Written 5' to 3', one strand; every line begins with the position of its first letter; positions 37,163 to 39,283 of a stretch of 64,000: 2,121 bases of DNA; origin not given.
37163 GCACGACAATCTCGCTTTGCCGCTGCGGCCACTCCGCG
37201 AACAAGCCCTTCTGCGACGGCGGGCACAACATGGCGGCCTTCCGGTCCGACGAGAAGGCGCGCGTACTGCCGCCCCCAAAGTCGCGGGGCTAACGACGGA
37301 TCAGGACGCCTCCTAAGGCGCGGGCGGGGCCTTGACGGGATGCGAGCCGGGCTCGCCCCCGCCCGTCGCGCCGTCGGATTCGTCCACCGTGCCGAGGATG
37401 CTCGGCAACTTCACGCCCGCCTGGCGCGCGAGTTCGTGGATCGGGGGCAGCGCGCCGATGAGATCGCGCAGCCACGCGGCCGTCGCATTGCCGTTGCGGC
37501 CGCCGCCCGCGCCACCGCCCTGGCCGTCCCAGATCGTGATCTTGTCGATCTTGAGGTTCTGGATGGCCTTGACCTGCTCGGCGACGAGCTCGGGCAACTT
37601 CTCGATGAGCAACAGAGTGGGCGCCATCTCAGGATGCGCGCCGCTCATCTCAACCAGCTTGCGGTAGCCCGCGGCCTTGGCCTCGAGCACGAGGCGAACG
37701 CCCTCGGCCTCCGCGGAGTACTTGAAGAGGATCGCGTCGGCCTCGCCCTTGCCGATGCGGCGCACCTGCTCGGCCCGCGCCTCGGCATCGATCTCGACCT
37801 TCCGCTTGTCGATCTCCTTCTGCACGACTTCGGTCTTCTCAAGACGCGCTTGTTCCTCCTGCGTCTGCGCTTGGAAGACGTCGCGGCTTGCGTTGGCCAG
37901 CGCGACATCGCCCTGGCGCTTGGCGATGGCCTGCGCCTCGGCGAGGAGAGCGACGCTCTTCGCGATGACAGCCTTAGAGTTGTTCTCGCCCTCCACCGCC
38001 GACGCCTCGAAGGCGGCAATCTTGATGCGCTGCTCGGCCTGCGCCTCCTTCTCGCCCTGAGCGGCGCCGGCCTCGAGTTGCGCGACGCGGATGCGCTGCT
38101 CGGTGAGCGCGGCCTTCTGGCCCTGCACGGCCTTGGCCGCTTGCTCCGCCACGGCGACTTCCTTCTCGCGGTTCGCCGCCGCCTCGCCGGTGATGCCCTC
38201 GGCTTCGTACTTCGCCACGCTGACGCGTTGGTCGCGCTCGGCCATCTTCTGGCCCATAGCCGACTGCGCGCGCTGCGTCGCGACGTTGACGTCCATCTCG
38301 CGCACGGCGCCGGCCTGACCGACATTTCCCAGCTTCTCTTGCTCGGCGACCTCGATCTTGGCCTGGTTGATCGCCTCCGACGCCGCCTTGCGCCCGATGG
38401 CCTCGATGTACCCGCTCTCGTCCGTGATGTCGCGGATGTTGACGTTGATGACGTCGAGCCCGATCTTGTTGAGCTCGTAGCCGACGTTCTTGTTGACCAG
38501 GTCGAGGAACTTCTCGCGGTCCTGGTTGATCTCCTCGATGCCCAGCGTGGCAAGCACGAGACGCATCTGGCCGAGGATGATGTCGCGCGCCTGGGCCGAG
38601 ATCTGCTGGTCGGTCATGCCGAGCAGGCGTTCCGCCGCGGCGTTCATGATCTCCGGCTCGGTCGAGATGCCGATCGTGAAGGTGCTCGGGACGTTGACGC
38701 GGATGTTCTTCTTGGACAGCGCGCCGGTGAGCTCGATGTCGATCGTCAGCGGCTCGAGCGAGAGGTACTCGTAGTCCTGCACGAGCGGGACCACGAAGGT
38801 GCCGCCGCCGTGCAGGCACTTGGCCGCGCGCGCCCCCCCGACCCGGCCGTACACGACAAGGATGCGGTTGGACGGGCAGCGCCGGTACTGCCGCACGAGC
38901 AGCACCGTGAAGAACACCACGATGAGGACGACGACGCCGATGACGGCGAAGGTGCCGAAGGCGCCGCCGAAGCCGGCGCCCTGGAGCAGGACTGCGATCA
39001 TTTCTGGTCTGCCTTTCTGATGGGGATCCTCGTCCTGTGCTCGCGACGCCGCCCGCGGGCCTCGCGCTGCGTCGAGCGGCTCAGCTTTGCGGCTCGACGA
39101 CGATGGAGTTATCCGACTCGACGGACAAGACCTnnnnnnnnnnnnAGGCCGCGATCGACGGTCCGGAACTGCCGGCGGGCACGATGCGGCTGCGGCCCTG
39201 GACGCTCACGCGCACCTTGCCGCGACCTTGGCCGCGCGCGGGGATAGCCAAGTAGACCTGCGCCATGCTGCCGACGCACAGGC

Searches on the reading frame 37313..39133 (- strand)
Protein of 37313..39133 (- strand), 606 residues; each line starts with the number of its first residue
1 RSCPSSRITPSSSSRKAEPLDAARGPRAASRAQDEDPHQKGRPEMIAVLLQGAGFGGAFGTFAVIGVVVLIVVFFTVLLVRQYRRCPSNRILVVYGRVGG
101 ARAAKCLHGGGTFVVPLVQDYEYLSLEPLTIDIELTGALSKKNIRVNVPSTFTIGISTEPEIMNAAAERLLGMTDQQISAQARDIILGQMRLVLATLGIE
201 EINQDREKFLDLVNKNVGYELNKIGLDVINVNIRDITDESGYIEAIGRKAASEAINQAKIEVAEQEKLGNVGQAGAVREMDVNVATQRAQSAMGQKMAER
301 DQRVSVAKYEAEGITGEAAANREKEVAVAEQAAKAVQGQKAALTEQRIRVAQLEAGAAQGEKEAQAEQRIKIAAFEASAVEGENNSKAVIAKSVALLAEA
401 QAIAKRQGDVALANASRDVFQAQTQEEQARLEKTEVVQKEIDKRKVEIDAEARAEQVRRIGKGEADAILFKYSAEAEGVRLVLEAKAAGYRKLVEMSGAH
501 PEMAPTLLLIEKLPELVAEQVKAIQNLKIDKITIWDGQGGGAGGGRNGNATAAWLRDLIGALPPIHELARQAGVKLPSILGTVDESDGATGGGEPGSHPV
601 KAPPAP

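Call 20: search_protein_families(library=pfam, proteins=[window:37313-39133:-], max_evalue=0.001)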
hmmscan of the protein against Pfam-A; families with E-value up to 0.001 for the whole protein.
window:37313-39133:- (606 aa): 2 families
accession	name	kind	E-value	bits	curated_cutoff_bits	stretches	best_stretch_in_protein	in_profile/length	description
PF01145.31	Band_7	-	3.3e-27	96.1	23.6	1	87-267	4-176/176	SPFH domain / Band 7 family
PF15975.10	Flot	-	1.8e-13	51.1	27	1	454-574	2-124/124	Flotillin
